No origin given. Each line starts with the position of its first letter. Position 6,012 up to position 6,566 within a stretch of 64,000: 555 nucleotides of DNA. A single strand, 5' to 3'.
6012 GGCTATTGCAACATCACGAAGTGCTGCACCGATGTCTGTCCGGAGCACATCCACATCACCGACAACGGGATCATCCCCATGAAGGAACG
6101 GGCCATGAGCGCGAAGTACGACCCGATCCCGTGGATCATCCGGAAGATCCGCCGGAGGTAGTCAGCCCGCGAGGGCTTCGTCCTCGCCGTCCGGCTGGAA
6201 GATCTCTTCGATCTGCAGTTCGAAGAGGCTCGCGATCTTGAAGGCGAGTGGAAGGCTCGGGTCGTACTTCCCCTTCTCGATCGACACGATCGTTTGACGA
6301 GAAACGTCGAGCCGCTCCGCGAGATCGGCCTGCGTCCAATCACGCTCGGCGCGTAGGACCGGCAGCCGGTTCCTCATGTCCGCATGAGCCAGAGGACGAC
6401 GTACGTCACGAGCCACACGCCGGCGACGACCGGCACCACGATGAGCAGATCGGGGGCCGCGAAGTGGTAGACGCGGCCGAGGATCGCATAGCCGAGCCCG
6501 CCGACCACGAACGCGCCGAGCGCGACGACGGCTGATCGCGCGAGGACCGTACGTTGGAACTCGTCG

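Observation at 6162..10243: Seven-gene minus-strand module: five paralogous ~200-aa polytopic membrane proteins bracketed by two paralogous XRE regulators (one cyclase-fused)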

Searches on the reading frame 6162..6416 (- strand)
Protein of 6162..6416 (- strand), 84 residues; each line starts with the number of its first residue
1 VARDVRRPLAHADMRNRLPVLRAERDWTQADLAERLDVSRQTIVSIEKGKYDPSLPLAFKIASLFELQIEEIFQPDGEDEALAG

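Call 3: search_protein_families(library=pfam, proteins=[window:6162-6416:-], max_evalue=1)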
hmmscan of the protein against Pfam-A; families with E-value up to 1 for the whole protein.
window:6162-6416:- (84 aa): 17 families
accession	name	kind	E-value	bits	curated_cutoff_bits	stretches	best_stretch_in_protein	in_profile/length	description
PF01381.28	HTH_3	-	4.4e-15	55.9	23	1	21-72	4-55/55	Helix-turn-helix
PF13560.12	HTH_31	-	1.2e-08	35.6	27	1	17-69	5-58/64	Helix-turn-helix domain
PF12844.13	HTH_19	-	2.5e-08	34.1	30.2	1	17-74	3-60/64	Helix-turn-helix domain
PF13443.12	HTH_26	-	7.5e-08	32.9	22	1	17-74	1-59/63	Cro/C1-type HTH DNA-binding domain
PF04545.22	Sigma70_r4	-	3e-05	23.9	24.1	1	20-48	14-42/50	Sigma-70, region 4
PF08279.18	HTH_11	-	3.7e-05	23.9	25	1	21-44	9-33/55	HTH domain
PF13384.12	HTH_23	-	0.00014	22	24.6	1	12-43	2-34/50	Homeodomain-like domain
PF13413.12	HTH_25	-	0.00063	20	24.6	1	21-52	5-36/62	Helix-turn-helix domain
PF25213.1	HVO_A0261_N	-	0.00086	19.6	35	1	12-43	8-41/86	HVO_A0261 N-terminal domain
PF13744.12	HTH_37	-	0.015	15.5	27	1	21-52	26-57/80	Helix-turn-helix domain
PF12802.13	MarR_2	-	0.021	15.4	27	1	27-44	21-38/61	MarR family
PF13412.12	HTH_24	-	0.075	13.1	21.9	1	28-43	19-34/48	Winged helix-turn-helix DNA-binding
PF13545.12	HTH_Crp_2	-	0.12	12.8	27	1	24-43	20-39/70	Crp-like helix-turn-helix domain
PF02954.25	HTH_8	-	0.12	12.6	22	1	26-43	18-35/42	Bacterial regulatory protein, Fis family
PF08281.18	Sigma70_r4_2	-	0.12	12.5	25.7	1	21-43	21-43/54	Sigma-70, region 4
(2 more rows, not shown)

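Call 4: search_protein_families(library=ncbifam, proteins=[window:6162-6416:-], max_evalue=1)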
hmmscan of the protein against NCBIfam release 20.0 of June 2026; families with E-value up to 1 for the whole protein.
window:6162-6416:- (84 aa): 23 families
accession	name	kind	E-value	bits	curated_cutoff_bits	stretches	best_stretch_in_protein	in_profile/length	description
TIGR03070.1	couple_hipB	subfamily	4.3e-11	42.6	71.65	1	21-68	10-57/58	type II toxin-antitoxin system Y4mF family antitoxin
NF041951.1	phage_RstR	subfamily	4.9e-10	39.6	80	1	14-80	3-69/108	RstR family transcriptional repressor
NF047948.1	male_kill_WMK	equivalog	1.1e-06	28.3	300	1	14-80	163-229/300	WO male-killing family protein Wmk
TIGR00270.2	TIGR00270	equivalog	2.6e-06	27.3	110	1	21-73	83-135/159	multiprotein bridging factor aMBF1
NF007271.0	PRK09726.1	equivalog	7.2e-06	25.9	79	1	13-68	12-67/88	type II toxin-antitoxin system antitoxin HipB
NF003162.0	PRK04140.1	equivalog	1.1e-05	24.6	263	1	18-69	131-182/317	transcriptional regulator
NF006015.0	PRK08154.1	subfamily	3.4e-05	23.2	204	1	12-76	29-93/314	anaerobic benzoate catabolism transcriptional regulator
NF052239.1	antitox_spr1629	equivalog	4.5e-05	22.7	335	1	17-70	6-59/377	spr1629 family repressor/antitoxin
NF007408.0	PRK09943.1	equivalog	9.8e-05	22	211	1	14-79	8-74/185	HTH-type transcriptional regulator PuuR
NF038139.1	Reg_Aceta_RamB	equivalog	0.00029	19.6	700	1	16-76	5-64/465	acetate metabolism transcriptional regulator RamB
NF010465.0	PRK13890.1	equivalog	0.00036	20.6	96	1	21-68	13-60/121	conjugal transfer protein TrbA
NF047542.1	telomere_Tap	equivalog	0.00049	18.9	600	1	7-58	14-62/695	telomere-associated protein Tap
TIGR02607.1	antidote_HigA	equivalog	0.0027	17.5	47.7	1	28-67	22-61/81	HigA family addiction module antitoxin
NF003054.0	PRK03975.1-1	equivalog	0.024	14.6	239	1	23-48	48-73/171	putative transcriptional regulator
NF046032.1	TransRegSlrRBacil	equivalog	0.03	14.4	250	1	22-74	10-63/149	HTH-type transcriptional regulator SlrR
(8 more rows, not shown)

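Call 66: search_protein_families(library=padloc, proteins=[window:6162-6377:-], max_evalue=1)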
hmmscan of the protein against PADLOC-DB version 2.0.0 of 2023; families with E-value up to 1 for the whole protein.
window:6162-6377:- (71 aa): 16 families
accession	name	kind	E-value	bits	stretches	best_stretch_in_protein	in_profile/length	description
PDLC02926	HTH_VI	-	6.5e-11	40.4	1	6-60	7-61/92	-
PDLC03949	RmrA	-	3.3e-07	27.5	1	3-63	5-65/363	-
PDLC04142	capH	-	3.5e-07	29.2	1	3-66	9-72/103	capH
PDLC03944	RmrA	-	1.2e-06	25.9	1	3-56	9-62/384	-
PDLC03947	RmrA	-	2e-06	24.9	1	3-63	14-74/383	-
PDLC03945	RmrA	-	5.5e-06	23.8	1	4-59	6-61/394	-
PDLC03954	RmrA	-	5.6e-06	23.5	1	3-56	13-66/380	-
PDLC03952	RmrA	-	1.5e-05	22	1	4-56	26-78/395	-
PDLC04775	PDC-M69A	-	1.9e-05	23.2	1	10-64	17-71/113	-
PDLC03946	RmrA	-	8.7e-05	19.4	1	2-62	4-64/357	-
PDLC03951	RmrA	-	0.00018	18.6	1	3-57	11-65/400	-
PDLC03943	RmrA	-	0.0002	18.5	1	6-61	8-62/370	-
PDLC03665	Control_protein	-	0.0006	18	1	5-59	13-68/77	control protein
PDLC03955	RmrA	-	0.0043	14.3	1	4-56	24-76/371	-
PDLC04133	mad1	-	0.0066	14.7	1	12-35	4-27/60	mads_1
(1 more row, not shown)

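Call 67: search_protein_families(library=phrogs, proteins=[window:6162-6377:-], max_evalue=0.01)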
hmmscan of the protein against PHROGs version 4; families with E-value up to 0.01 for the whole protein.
window:6162-6377:- (71 aa): 25 families
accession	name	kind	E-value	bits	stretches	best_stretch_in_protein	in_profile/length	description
phrog_3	-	transcription regulation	3.4e-15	57.7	1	1-66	89-152/430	transcriptional repressor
phrog_8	-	transcription regulation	7.7e-13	49.6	1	3-67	164-223/346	transcriptional regulator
phrog_1373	-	transcription regulation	5.7e-10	40.4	1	8-59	71-122/166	transcriptional regulator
phrog_5823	-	transcription regulation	6.6e-09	36.4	1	3-66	9-73/404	transcriptional regulator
phrog_2439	-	transcription regulation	1.8e-07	31.4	1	3-57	10-64/367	transcriptional regulator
phrog_2328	-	transcription regulation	2.6e-07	31.5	1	2-57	17-72/128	transcriptional repressor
phrog_4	-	transcription regulation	2.6e-07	30.9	1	7-67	143-199/400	transcriptional repressor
phrog_2104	-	unknown function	1.5e-06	29.3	1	3-48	42-87/103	-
phrog_2339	-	DNA, RNA and nucleotide metabolism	6.1e-06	27.2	1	3-53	28-73/98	HTH DNA binding protein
phrog_25914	-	DNA, RNA and nucleotide metabolism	1e-05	26.5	1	16-61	41-86/96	HTH DNA binding protein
phrog_2967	-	transcription regulation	1.4e-05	25.7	1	3-61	13-71/225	transcriptional regulator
phrog_7241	-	transcription regulation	7.5e-05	23.8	1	4-58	65-119/122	transcriptional regulator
phrog_38027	-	transcription regulation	0.00029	21.9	1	7-60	75-128/143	transcriptional repressor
phrog_1381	-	moron, auxiliary metabolic gene and host takeover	0.00034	21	1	11-53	24-66/264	plasmid antitoxin with HTH domain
phrog_12258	-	DNA, RNA and nucleotide metabolism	0.00037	21.7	1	20-61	38-79/123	HTH DNA binding protein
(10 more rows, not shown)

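Call 80: search_dna_similar(query=window:6162-6377:-, collection=plasmids, mode=protein, max_rows=25, max_evalue=1e-10, rows=best)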
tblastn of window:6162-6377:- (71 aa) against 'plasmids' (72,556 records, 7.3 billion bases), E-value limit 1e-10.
Records with a match: 530; places in all: 560; records where one place covers at least 80% of the query: 488.
Best place of each record, by identity: 60-80% 29; <60% 501.
By first word of the organism name: Staphylococcus 256; Bacillus 164; Enterococcus 23; Clostridium 14; Priestia 12; Listeria 6; Streptomyces 6; Halobacterium 5; Azospirillum 4; Haloferax 4; and 23 more.
By predicted mobility (MOB-suite, as given by PLSDB): mobilizable 262; non-mobilizable 144; conjugative 124.
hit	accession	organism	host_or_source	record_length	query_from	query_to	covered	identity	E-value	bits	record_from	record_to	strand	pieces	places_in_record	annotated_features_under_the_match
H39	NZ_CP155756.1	Sphingomonas parapaucimobilis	Chinese cabbage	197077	1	65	92%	68.7%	3e-22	95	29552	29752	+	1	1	helix-turn-helix transcriptional regulator | hypothetical protein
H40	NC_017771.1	Deinococcus gobiensis I-0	-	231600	1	67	94%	65.7%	2e-19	87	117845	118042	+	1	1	helix-turn-helix transcriptional regulator | hypothetical protein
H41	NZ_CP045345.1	Labrenzia sp. THAF187b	pure culture,Surface of a polyethylene ...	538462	1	71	100%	60.6%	9e-22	93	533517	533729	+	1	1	helix-turn-helix transcriptional regulator | hypothetical protein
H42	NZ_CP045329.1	Labrenzia sp. THAF191b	pure culture,Surface of a polyethylene ...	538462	1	71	100%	60.6%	9e-22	93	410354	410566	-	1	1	helix-turn-helix transcriptional regulator | hypothetical protein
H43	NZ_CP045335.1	Labrenzia sp. THAF191a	pure culture,Surface of a polyethylene ...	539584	1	71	100%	60.6%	9e-22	93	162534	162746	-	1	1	helix-turn-helix transcriptional regulator | hypothetical protein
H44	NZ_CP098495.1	Qipengyuania citrea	whole organism,South China Sea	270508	1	60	85%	70.0%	4e-22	94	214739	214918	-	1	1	helix-turn-helix transcriptional regulator | hypothetical protein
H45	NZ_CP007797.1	Azospirillum argentinense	Triticum aestivum L.,Root,wheat ...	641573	1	64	90%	64.1%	3e-18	83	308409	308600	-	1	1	helix-turn-helix transcriptional regulator | hypothetical protein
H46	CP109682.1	Pseudomonas aeruginosa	Homo sapiens,whole organism,swab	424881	1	60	85%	66.7%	5e-18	82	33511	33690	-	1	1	helix-turn-helix transcriptional regulator | hypothetical protein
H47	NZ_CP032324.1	Azospirillum argentinense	soil sample,Agricultural field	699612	1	62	87%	64.5%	3e-18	83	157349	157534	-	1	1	helix-turn-helix transcriptional regulator | hypothetical protein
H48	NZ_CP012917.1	Azospirillum brasilense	Digitaria eriantha,microbe,root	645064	1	62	87%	62.9%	3e-18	83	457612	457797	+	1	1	helix-turn-helix transcriptional regulator | hypothetical protein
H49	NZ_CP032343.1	Azospirillum brasilense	soil sample,Agricultural field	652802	1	62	87%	62.9%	3e-18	83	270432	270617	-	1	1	helix-turn-helix transcriptional regulator | hypothetical protein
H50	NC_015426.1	Clostridium botulinum BKT015925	-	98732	1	65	92%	59.1%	7e-20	88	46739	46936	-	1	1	helix-turn-helix transcriptional regulator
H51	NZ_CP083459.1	Deinococcus taeanensis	whole organism,coastal dune soil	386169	1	60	85%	63.3%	6e-17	79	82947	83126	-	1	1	helix-turn-helix transcriptional regulator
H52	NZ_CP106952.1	Eleftheria terrae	soil sample,soil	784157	1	63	89%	60.3%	3e-18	83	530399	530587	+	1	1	helix-turn-helix transcriptional regulator | hypothetical protein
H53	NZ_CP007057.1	Halostagnicola larsenii XH-48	-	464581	1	63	89%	60.3%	4e-16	77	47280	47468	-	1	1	helix-turn-helix transcriptional regulator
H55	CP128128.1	Bacillus cereus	bacterial isolate,pine forrest soil ...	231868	1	67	94%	55.2%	5e-15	74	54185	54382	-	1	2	helix-turn-helix transcriptional regulator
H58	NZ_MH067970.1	Arthrobacter sp.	-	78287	1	62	87%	59.7%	2e-17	81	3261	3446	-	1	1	helix-turn-helix transcriptional regulator | hypothetical protein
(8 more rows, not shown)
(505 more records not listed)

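Call 81: get_annotated_region(hit=H39, flank=1500)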
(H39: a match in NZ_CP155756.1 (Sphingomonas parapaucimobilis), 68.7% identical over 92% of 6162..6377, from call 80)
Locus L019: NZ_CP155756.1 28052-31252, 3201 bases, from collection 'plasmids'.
description: Sphingomonas parapaucimobilis strain YK209 plasmid unnamed7, complete sequence
organism: Sphingomonas parapaucimobilis (NCBI taxid 28213)
taxonomy: Bacteria; Pseudomonadota; Alphaproteobacteria; Sphingomonadales; Sphingomonadaceae; Sphingomonas; Sphingomonas parapaucimobilis
host: -; source: Chinese cabbage; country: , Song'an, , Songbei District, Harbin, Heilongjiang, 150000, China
typing (MOB-suite, as given by PLSDB): non-mobilizable
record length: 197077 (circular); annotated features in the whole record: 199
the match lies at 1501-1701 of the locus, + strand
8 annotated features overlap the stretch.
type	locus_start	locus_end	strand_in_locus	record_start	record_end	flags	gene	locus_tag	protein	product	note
CDS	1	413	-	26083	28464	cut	glyS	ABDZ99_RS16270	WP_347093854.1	glycine--tRNA ligase subunit beta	GO:0006426 - glycyl-tRNA aminoacylation [Evidence IEA]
CDS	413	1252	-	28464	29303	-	-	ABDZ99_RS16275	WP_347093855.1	glycine--tRNA ligase subunit alpha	GO:0006426 - glycyl-tRNA aminoacylation [Evidence IEA]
CDS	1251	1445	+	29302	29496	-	-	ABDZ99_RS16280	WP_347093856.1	hypothetical protein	-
CDS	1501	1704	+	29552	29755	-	-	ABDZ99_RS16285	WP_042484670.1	helix-turn-helix transcriptional regulator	-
CDS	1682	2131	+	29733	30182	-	-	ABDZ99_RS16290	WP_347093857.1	hypothetical protein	-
CDS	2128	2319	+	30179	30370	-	-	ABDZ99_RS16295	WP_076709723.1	hypothetical protein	-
CDS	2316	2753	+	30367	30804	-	-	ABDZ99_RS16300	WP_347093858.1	hypothetical protein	-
CDS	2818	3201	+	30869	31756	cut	-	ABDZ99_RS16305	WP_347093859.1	TraB/GumN family protein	-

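Call 82: get_annotated_region(hit=H40, flank=1500)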
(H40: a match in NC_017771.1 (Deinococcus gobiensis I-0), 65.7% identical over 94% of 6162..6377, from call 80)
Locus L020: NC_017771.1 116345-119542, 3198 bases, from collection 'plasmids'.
description: Deinococcus gobiensis I-0 plasmid P3, complete sequence
organism: Deinococcus gobiensis I-0 (NCBI taxid 745776)
taxonomy: Bacteria; Deinococcota; Deinococci; Deinococcales; Deinococcaceae; Deinococcus; Deinococcus gobiensis; Deinococcus gobiensis I-0
host: -; source: -; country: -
typing (MOB-suite, as given by PLSDB): mobilizable; relaxase MOBP
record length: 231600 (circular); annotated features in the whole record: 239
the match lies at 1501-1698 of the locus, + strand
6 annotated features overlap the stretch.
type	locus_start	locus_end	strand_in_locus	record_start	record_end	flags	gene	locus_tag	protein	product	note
CDS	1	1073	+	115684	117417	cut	-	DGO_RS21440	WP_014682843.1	erythromycin esterase family protein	GO:0046677 - response to antibiotic [Evidence IEA]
CDS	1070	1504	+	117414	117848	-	-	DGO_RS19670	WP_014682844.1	hypothetical protein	-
CDS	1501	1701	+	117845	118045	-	-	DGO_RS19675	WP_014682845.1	helix-turn-helix transcriptional regulator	-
CDS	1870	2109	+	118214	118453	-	-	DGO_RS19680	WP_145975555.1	hypothetical protein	-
CDS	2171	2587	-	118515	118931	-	-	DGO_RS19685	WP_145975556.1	hypothetical protein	-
CDS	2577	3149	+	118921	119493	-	-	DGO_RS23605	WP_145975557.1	hypothetical protein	-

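Call 83: get_annotated_region(hit=H46, flank=1500)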
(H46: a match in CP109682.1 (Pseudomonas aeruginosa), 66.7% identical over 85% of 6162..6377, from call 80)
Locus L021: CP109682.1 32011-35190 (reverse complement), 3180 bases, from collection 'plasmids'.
description: Pseudomonas aeruginosa strain 2017-45-169 plasmid p2017-45-169_2, complete sequence
organism: Pseudomonas aeruginosa (NCBI taxid 287)
taxonomy: Bacteria; Pseudomonadota; Gammaproteobacteria; Pseudomonadales; Pseudomonadaceae; Pseudomonas; Pseudomonas aeruginosa
host: -; source: Homo sapiens,whole organism,swab; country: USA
typing (MOB-suite, as given by PLSDB): non-mobilizable
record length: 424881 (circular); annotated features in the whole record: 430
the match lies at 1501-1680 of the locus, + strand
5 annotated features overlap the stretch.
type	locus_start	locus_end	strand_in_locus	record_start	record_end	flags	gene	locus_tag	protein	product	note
CDS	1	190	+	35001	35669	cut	-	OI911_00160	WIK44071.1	helix-turn-helix transcriptional regulator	-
CDS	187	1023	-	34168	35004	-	-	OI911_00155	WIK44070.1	class I SAM-dependent methyltransferase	-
CDS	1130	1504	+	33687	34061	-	-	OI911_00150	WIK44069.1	hypothetical protein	-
CDS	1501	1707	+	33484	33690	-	-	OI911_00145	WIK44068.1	helix-turn-helix transcriptional regulator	-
CDS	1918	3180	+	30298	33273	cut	-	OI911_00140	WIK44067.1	non-ribosomal peptide synthetase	-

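Call 84: get_annotated_region(hit=H58, flank=1500)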
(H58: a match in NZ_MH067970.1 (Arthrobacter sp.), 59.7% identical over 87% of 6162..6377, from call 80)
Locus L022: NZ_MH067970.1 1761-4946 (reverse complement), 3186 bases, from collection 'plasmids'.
description: Arthrobacter sp. strain ANT_H40 plasmid pA40H1, complete sequence
organism: Arthrobacter sp. (NCBI taxid 1667)
taxonomy: Bacteria; Actinomycetota; Actinomycetes; Micrococcales; Micrococcaceae; Arthrobacter; Arthrobacter sp.
host: -; source: -; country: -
typing (MOB-suite, as given by PLSDB): mobilizable; relaxase MOBP
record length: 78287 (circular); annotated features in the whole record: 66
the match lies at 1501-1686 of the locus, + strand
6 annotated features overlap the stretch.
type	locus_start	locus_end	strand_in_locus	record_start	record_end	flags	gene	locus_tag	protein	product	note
CDS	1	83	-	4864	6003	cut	-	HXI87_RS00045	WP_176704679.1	Swt1 family HEPN domain-containing protein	-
CDS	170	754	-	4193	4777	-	-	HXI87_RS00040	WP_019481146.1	recombinase family protein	GO:0006310 - DNA recombination [Evidence IEA]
CDS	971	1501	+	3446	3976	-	-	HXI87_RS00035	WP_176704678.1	hypothetical protein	-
CDS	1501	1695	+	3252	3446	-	-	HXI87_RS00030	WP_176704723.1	helix-turn-helix transcriptional regulator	-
CDS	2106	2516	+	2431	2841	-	-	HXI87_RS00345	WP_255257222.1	DUF4158 domain-containing protein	-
CDS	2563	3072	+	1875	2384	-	-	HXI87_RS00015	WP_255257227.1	recombinase family protein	GO:0006310 - DNA recombination [Evidence IEA]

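Call 85: get_annotated_region(hit=H53, flank=1500)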
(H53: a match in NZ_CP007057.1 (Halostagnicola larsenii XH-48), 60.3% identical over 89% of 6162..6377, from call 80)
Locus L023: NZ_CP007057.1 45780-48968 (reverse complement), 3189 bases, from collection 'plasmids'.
description: Halostagnicola larsenii XH-48 plasmid unnamed2, complete sequence
organism: Halostagnicola larsenii XH-48 (NCBI taxid 797299)
taxonomy: Archaea; Euryarchaeota; Halobacteria; Halobacteriales; Natrialbaceae; Halostagnicola; Halostagnicola larsenii; Halostagnicola larsenii XH-48
host: -; source: -; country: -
typing (MOB-suite, as given by PLSDB): non-mobilizable
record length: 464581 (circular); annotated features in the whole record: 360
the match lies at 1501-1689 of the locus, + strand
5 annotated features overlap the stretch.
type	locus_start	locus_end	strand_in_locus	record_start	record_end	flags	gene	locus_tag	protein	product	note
CDS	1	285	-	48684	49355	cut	-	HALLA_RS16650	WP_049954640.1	hypothetical protein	-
CDS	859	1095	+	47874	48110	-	-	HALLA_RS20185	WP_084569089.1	hypothetical protein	-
CDS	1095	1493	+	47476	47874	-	-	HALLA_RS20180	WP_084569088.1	hypothetical protein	-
CDS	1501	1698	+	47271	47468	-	-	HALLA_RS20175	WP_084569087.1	helix-turn-helix transcriptional regulator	-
CDS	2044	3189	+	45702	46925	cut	-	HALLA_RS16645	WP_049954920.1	sulfotransferase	-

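Call 86: get_annotated_region(hit=H55, flank=1500)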
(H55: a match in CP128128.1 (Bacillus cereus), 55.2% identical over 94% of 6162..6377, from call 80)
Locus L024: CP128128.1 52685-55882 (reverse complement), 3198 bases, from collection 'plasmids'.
description: Bacillus cereus strain SIN1.2 plasmid unnamed2, complete sequence
organism: Bacillus cereus (NCBI taxid 1396)
taxonomy: Bacteria; Bacillota; Bacilli; Bacillales; Bacillaceae; Bacillus; Bacillus cereus
host: -; source: bacterial isolate,pine forrest soil between two spruce trees; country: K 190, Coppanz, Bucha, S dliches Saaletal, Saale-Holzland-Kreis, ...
typing (MOB-suite, as given by PLSDB): mobilizable; replicon rep_cluster_125,rep_cluster_1869; relaxase MOBP
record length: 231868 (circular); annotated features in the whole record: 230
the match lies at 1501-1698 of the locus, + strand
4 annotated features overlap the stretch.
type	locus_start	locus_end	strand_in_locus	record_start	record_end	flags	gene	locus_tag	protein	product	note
CDS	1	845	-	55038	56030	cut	-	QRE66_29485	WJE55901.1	beta-channel forming cytolysin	-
CDS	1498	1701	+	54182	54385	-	-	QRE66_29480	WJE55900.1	helix-turn-helix transcriptional regulator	-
CDS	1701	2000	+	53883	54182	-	-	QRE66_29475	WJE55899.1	hypothetical protein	-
CDS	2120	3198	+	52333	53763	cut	-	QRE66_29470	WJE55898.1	IS4 family transposase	-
